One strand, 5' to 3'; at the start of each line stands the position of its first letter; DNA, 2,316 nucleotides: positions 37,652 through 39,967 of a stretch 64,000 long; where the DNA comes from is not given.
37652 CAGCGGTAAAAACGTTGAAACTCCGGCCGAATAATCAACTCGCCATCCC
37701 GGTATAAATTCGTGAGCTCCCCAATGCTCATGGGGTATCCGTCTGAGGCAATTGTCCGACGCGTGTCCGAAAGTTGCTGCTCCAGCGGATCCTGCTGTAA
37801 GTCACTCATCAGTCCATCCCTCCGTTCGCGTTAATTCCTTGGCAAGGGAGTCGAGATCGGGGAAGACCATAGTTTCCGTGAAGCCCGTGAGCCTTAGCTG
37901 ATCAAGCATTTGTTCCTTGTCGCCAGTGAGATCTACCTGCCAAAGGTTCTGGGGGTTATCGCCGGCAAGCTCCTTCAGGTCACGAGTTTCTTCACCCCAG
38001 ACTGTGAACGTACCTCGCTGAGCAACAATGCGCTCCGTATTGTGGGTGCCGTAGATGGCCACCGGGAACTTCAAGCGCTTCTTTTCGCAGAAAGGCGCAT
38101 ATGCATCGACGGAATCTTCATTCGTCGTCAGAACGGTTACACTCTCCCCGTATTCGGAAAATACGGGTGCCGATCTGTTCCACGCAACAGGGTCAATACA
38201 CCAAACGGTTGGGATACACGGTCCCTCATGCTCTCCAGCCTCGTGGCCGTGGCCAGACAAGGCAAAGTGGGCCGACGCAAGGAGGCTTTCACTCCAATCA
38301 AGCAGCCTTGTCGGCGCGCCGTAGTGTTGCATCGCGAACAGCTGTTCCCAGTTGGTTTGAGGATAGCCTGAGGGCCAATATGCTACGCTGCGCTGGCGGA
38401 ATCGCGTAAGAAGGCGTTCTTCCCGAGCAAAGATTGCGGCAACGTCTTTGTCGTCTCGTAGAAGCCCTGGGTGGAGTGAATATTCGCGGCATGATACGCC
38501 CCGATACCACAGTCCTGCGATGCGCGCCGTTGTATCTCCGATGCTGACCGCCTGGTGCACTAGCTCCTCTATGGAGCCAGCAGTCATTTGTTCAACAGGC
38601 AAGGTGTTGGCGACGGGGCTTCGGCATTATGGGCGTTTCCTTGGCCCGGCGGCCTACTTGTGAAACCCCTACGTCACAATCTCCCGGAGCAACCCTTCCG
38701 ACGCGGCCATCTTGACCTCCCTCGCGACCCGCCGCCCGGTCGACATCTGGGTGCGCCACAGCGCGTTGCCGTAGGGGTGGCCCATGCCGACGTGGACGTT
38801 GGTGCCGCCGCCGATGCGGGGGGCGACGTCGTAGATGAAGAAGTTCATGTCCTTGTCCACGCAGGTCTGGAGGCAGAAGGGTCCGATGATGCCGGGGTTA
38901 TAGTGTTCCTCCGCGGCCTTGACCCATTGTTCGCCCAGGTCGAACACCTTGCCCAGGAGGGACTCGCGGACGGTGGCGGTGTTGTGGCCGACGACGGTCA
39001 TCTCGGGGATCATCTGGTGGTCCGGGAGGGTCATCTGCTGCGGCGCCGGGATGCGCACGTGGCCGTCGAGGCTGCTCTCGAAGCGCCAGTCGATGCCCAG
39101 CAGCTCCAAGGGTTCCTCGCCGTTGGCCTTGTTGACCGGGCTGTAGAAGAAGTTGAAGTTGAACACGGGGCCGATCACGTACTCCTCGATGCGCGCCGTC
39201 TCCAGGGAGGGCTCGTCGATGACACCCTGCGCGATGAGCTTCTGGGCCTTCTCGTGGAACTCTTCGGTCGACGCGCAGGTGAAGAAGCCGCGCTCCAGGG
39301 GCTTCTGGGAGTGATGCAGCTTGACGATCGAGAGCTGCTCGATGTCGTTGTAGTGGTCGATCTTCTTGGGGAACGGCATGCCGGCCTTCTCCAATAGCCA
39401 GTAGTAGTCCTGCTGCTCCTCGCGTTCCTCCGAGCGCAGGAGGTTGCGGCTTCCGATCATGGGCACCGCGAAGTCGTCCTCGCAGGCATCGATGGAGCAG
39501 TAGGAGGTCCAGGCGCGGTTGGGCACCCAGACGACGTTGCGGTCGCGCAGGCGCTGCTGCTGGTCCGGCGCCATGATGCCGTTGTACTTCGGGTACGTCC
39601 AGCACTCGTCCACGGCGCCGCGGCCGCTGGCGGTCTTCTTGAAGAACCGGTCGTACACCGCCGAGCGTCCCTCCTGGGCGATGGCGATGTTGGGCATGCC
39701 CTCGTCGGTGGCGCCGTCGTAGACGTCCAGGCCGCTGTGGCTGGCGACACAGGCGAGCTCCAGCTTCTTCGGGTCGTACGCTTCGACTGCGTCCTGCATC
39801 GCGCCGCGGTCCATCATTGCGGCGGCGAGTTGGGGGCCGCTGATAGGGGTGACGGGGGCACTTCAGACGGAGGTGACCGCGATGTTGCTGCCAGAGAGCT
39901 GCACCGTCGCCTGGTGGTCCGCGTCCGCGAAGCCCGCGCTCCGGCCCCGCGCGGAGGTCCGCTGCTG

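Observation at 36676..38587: Low-GC two-gene cassette: FRG-domain protein translationally coupled to a stand-alone DUF262 protein, a candidate undescribed defence/conflict module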

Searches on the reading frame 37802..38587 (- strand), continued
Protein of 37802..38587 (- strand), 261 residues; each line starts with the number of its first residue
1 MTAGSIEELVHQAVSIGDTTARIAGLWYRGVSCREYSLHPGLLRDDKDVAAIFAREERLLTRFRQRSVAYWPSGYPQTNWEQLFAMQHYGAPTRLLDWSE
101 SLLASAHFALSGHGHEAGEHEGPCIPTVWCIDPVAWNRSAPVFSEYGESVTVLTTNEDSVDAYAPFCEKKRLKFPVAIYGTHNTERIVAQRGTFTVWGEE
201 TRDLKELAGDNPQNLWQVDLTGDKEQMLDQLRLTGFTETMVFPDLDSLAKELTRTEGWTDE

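Call 102: search_protein_representatives(protein=window:37805-38587:-)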
Query: 261 residues. Proteins with E-value up to 0.001 (for the whole library): 8237; up to 1e-10: 1984; up to 1e-30: 97. The best 150 are listed.
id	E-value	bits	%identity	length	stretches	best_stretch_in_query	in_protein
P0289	1.1e-68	248.1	49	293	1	3-259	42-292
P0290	1.3e-64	234.8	50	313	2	116-254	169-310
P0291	7.1e-59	215.9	50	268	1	25-253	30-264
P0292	4.0e-57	210.2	47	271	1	27-256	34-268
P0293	1.9e-56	207.9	43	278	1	2-256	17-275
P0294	4.3e-52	193.7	42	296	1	21-258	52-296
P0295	1.4e-49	185.5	41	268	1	23-254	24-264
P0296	6.3e-49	183.3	53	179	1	86-258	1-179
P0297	3.9e-48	180.7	46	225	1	40-254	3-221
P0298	1.4e-47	178.9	42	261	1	4-254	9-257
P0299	4.7e-47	177.2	46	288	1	25-254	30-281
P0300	4.1e-43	164.2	48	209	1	48-256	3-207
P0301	8.3e-43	163.2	44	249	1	35-258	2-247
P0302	9.4e-43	163.0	42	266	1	25-258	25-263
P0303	1.5e-42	162.4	50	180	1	86-256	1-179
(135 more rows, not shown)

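Call 104: search_solved_structures(query=A6, max_evalue=10, show_alignments=3)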
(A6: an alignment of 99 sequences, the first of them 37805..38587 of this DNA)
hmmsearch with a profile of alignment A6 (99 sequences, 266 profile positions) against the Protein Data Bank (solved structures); distinct sequences matched with E-value up to 10: 3.
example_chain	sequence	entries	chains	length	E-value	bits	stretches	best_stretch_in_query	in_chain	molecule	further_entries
9cpc_5D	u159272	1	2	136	0.12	14.9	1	8-79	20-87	Piercer of microtubule wall 1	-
36lw_A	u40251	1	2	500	0.29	13.7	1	166-224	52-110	Lysine--tRNA ligase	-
7rro_y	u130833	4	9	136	1.4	11.5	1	13-77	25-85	Pierce1 | Piercer of microtubule wall 1 protein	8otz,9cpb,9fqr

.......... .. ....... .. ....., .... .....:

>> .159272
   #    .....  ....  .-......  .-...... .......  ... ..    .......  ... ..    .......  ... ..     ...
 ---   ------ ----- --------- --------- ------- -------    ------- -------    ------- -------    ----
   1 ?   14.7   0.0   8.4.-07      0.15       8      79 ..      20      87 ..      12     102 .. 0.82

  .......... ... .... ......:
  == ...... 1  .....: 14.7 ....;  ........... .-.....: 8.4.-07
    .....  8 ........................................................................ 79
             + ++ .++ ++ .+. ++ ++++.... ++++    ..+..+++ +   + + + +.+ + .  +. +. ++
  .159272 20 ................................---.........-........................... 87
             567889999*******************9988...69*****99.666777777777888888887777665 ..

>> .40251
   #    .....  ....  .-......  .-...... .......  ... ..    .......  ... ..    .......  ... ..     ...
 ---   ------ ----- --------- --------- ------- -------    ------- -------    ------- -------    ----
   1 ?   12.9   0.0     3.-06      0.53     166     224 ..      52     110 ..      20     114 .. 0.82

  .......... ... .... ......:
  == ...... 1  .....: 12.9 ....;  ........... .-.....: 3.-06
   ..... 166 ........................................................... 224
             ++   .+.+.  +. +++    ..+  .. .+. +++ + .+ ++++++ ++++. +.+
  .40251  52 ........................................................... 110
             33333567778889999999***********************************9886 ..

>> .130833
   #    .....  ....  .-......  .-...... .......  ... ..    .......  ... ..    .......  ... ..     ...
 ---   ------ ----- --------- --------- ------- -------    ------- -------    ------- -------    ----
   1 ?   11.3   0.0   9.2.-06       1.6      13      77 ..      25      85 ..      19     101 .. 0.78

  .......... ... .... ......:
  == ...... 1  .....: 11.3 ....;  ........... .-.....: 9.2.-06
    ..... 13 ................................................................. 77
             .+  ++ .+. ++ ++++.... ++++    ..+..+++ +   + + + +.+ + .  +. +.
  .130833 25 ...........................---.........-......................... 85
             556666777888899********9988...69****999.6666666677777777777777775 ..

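Call 107: search_protein_families(library=padloc, alignment_id=A7, max_evalue=1e-10)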
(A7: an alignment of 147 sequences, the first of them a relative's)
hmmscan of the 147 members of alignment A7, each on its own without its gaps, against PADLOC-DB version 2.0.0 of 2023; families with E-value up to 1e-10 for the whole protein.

A. member 1, L001:3320-4282:- (321 aa): 0 families

B. families by the number of members that match (of 147 scanned): 107 families (the first 25 are shown)
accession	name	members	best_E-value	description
PDLC04135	mad3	2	1.7e-30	mads_3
PDLC04140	mad8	2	1.6e-20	mads_8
PDLC05079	PDC-S73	1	6.3e-233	-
PDLC05027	PDC-S48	1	3.2e-159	-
PDLC03040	REase_I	1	1.1e-149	Type I restriction enzyme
PDLC01094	C3a206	1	1.3e-98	TAP-like protein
PDLC03092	Specificity_I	1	3e-79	Type I specificity subunit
PDLC03044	REase_I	1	2.9e-73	Type I restriction enzyme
PDLC03172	Specificity_I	1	5.8e-73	Type I specificity subunit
PDLC05028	PDC-S48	1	6e-73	-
PDLC04592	PDC-M34B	1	1.5e-70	-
PDLC04589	PDC-M34A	1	1.2e-67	-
PDLC03041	REase_I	1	3e-64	Type I restriction enzyme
PDLC03099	Specificity_I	1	4.5e-54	Type I specificity subunit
PDLC03048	REase_I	1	1.5e-44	Type I restriction enzyme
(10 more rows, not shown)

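Call 108: search_protein_families(library=pfam, alignment_id=A7, max_evalue=0.00001)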
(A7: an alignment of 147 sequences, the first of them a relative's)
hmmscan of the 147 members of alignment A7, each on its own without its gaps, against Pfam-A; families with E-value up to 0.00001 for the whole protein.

A. member 1, L001:3320-4282:- (321 aa): 1 family
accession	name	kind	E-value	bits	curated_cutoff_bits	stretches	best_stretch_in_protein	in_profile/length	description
PF01716.24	MSP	-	1e-98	329.9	25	1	83-318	2-242/242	Manganese-stabilising protein / photosystem II polypeptide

B. families by the number of members that match (of 147 scanned): 115 families (the first 25 are shown)
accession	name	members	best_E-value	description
PF00589.27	Phage_integrase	4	1.8e-14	Phage integrase family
PF13177.12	DNA_pol3_delta2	2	5.6e-40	DNA polymerase III, delta subunit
PF07690.21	MFS_1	2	9.9e-40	Major Facilitator Superfamily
PF00005.33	ABC_tran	2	1.7e-32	ABC transporter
PF00561.26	Abhydrolase_1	2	1.3e-19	alpha/beta hydrolase fold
PF13450.12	NAD_binding_8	2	1.2e-18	NAD(P)-binding Rossmann-like domain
PF04851.21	ResIII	2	8.8e-17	Type III restriction enzyme, res subunit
PF01850.27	PIN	2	8.4e-11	PIN domain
PF13560.12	HTH_31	2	1.6e-10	Helix-turn-helix domain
PF01381.28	HTH_3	2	3.6e-10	Helix-turn-helix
PF00004.35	AAA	2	2.4e-09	ATPase family associated with various cellular activities (AAA)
PF01266.30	DAO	2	4.3e-08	FAD dependent oxidoreductase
PF14534.12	DUF4440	2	7.8e-08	Domain of unknown function (DUF4440)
PF12680.13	SnoaL_2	2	4.8e-07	SnoaL-like domain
PF13401.12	AAA_22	2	3.1e-06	AAA domain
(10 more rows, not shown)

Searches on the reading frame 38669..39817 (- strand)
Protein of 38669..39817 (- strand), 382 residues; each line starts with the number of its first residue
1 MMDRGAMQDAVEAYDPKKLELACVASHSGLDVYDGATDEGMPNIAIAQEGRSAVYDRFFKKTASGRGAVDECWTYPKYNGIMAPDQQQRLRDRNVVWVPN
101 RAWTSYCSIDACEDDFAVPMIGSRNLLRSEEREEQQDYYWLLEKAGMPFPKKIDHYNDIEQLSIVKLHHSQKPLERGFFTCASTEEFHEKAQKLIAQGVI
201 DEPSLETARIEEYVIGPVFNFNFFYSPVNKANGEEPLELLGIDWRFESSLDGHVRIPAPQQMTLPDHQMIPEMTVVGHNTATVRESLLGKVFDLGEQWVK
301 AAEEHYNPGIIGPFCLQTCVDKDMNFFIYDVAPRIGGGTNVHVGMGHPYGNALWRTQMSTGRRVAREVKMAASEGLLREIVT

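Call 10: search_protein_families(library=pfam, proteins=[window:38669-39817:-], max_evalue=0.01)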
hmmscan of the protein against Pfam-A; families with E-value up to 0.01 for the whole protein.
window:38669-39817:- (382 aa): 2 families
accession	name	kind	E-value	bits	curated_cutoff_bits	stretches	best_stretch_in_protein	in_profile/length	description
PF06973.17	DUF1297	-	5.1e-75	251.6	23.8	1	186-382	1-188/188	Domain of unknown function (DUF1297)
PF06849.18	DUF1246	-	2.1e-35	121.8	25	1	22-153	2-122/122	Protein of unknown function (DUF1246)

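Call 83: list_cluster_members(proteins=[window:38672-39817:-, window:37805-38587:-, window:36679-37809:-])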
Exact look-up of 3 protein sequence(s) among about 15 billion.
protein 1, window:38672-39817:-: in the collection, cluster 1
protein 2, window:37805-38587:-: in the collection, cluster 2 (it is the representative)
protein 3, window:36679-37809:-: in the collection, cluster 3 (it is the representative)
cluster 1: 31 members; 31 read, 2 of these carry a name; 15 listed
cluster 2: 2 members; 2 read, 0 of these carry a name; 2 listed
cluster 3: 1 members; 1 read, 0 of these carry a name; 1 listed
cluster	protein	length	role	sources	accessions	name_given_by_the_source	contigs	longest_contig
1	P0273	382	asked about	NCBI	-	-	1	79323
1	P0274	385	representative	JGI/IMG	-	5-formaminoimidazole-4-carboxamide-1-(beta)-D-ribofuranosyl 5'-monophosphate synthetase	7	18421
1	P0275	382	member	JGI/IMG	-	5-formaminoimidazole-4-carboxamide-1-(beta)-D-ribofuranosyl 5'-monophosphate synthetase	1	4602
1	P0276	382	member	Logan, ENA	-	-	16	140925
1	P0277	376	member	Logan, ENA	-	-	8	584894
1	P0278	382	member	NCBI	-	-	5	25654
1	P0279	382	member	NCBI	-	-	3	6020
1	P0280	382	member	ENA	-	-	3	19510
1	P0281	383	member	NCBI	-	-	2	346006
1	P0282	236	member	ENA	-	-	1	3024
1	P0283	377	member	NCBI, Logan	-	-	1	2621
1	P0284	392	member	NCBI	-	-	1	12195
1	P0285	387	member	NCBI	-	-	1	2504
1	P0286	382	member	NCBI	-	-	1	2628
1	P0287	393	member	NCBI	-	-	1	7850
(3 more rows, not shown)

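Call 84: find_encoding_contigs(protein=P0277, flank=10000, max_places=4)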
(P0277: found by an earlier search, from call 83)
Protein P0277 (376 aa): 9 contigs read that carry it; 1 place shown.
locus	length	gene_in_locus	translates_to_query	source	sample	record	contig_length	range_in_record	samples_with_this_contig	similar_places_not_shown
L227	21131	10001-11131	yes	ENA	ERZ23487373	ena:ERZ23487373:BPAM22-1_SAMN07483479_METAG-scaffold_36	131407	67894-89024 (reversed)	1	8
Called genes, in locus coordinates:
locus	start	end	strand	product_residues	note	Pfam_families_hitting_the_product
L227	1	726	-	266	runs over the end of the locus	PF00033:Cytochrome_B, PF13631:Cytochrom_B_N_2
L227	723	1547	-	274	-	PF00355:Rieske (weak)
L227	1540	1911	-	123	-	PF24002:DUF7318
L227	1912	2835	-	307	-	-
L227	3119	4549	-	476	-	PF00209:SNF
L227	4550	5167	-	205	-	-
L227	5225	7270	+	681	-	PF03169:OPT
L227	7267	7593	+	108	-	PF05402:PqqD (weak)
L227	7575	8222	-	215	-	-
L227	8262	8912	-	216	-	-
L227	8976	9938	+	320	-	PF13349:DUF4097 (weak)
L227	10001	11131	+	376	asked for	PF06849:DUF1246, PF06973:DUF1297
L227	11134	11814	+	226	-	PF00557:Peptidase_M24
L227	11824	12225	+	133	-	PF03061:4HBT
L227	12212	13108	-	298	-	PF00107:ADH_zinc_N, PF13602:ADH_zinc_N_2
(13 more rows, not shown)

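Call 86: find_encoding_contigs(protein=P0276, flank=8000, max_places=5)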
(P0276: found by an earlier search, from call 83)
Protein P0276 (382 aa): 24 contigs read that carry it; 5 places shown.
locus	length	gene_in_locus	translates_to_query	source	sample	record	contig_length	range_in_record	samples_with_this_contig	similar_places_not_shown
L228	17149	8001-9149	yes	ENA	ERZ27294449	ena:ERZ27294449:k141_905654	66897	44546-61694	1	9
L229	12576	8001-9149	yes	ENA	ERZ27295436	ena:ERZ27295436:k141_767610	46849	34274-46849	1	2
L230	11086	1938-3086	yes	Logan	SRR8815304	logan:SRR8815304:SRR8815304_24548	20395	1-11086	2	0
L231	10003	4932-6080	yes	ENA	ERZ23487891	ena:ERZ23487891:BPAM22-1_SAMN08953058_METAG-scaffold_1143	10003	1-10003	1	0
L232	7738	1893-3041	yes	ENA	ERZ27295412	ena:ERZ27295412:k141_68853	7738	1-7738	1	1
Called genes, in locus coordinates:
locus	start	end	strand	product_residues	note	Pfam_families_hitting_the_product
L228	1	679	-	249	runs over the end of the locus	-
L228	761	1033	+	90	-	-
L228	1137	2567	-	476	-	PF00209:SNF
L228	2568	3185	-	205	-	-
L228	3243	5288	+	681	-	PF03169:OPT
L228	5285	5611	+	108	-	PF05402:PqqD (weak)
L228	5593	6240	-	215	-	-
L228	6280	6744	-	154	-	-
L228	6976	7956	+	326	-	PF13349:DUF4097 (weak)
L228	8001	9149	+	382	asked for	PF06849:DUF1246, PF06973:DUF1297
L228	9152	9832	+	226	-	PF00557:Peptidase_M24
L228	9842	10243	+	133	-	PF03061:4HBT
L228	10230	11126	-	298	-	PF00107:ADH_zinc_N, PF13602:ADH_zinc_N_2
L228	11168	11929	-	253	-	-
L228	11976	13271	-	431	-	PF01071:GARS_A, PF02843:GARS_C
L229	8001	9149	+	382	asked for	PF06849:DUF1246, PF06973:DUF1297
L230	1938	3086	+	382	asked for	PF06849:DUF1246, PF06973:DUF1297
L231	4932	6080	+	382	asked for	PF06849:DUF1246, PF06973:DUF1297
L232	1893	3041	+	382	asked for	PF06849:DUF1246, PF06973:DUF1297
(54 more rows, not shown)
